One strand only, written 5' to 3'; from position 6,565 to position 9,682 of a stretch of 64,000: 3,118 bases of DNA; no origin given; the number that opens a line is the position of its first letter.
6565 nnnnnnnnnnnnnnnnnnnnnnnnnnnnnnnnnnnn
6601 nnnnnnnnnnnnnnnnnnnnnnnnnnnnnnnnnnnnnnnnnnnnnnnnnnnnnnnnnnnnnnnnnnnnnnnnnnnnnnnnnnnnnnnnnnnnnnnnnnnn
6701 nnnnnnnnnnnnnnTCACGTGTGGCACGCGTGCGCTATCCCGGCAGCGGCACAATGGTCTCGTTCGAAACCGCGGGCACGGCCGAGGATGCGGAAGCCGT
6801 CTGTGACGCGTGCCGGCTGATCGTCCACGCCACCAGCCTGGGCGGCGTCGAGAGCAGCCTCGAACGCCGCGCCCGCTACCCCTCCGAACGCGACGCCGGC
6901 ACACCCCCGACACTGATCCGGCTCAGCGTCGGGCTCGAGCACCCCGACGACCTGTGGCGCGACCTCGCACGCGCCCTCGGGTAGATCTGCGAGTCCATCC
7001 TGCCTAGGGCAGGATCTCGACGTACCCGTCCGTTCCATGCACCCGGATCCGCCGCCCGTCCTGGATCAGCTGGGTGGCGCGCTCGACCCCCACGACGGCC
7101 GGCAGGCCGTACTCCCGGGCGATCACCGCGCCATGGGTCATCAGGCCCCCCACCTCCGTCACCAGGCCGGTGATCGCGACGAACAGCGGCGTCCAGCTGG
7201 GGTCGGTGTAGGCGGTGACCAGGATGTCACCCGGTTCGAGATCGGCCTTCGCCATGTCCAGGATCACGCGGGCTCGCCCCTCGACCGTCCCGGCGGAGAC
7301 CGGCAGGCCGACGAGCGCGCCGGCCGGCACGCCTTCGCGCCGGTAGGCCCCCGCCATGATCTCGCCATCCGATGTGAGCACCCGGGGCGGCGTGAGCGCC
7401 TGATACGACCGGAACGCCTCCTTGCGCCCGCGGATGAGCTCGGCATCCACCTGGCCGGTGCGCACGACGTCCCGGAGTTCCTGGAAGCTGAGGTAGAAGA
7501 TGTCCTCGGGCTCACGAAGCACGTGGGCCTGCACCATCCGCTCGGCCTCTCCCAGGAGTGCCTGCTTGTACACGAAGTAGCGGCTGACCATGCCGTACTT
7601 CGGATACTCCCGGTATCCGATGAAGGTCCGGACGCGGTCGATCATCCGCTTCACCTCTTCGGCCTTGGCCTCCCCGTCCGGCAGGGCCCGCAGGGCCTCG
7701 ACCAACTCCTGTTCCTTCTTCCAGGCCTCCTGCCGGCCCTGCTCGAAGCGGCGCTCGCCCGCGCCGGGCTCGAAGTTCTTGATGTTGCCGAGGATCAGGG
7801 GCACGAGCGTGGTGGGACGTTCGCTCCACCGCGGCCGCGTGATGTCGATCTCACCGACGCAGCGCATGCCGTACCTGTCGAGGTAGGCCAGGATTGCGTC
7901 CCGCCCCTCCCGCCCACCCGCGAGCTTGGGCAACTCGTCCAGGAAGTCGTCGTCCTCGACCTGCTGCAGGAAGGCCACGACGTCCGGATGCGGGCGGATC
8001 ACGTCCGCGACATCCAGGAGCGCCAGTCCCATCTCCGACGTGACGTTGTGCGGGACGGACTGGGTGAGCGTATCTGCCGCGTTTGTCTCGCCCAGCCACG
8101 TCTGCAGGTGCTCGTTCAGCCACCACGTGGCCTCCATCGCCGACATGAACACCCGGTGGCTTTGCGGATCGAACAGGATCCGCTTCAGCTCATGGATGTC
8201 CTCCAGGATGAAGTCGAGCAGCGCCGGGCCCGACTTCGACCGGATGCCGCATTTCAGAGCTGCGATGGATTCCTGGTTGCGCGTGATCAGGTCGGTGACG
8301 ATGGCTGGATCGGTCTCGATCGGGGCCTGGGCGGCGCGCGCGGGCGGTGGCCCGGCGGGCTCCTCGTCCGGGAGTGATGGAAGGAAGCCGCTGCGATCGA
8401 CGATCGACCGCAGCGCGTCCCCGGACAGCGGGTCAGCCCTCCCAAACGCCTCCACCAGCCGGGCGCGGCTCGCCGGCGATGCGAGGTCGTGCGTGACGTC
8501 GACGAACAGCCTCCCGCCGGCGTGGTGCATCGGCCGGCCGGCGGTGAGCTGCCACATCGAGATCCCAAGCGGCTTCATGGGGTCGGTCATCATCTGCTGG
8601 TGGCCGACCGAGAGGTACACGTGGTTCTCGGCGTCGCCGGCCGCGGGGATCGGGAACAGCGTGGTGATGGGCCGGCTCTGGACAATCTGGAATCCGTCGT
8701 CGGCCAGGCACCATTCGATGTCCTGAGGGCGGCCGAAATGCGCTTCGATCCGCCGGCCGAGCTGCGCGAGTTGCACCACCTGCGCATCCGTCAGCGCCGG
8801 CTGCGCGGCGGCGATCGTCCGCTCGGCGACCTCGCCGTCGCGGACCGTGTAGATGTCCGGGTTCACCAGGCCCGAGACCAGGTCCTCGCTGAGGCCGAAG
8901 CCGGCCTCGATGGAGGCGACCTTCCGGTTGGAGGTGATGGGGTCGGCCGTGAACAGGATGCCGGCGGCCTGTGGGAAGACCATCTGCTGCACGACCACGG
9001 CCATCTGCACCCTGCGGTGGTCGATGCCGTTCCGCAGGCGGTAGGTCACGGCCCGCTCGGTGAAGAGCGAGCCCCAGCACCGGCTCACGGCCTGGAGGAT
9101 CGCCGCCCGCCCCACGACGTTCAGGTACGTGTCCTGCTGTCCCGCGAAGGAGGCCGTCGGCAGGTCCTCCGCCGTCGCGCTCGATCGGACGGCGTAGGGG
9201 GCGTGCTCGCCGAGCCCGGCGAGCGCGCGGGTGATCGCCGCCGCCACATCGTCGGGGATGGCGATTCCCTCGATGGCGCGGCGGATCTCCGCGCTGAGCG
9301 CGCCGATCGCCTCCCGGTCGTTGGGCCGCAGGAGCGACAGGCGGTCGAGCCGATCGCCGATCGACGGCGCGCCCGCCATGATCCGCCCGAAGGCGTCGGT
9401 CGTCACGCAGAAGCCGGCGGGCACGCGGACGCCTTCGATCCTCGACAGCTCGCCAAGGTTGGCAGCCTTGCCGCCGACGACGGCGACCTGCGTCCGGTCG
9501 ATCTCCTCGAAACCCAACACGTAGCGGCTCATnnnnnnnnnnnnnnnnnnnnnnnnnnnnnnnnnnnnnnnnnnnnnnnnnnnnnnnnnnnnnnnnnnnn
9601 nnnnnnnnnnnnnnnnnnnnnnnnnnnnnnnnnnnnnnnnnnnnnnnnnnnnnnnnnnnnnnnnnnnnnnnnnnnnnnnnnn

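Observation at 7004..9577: RAE-like inverted repeat in front of a rifampin-phosphotransferase-type enzyme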

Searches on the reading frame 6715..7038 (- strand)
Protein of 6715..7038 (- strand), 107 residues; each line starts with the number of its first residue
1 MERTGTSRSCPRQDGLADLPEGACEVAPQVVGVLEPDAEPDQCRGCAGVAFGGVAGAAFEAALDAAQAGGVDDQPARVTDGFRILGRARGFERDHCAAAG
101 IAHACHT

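Call 26: search_protein_families(library=pfam, proteins=[window:6715-7038:-], max_evalue=0.001)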
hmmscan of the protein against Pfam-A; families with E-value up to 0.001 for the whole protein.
window:6715-7038:- (107 aa): 0 families

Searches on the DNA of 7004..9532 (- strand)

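Call 43: search_rna_families(source=L024, start=2560, end=3060, threshold=evalue, max_evalue=1)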
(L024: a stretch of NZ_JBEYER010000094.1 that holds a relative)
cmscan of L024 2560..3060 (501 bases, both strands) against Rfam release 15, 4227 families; matches with E-value up to 1: 1.
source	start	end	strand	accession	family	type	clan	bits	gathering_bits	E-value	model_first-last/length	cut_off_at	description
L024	2560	2650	-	RF00449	IRES_HIF1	Cis-reg; IRES;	-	13.5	110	0.26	1-95/279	3'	HIF-1 alpha IRES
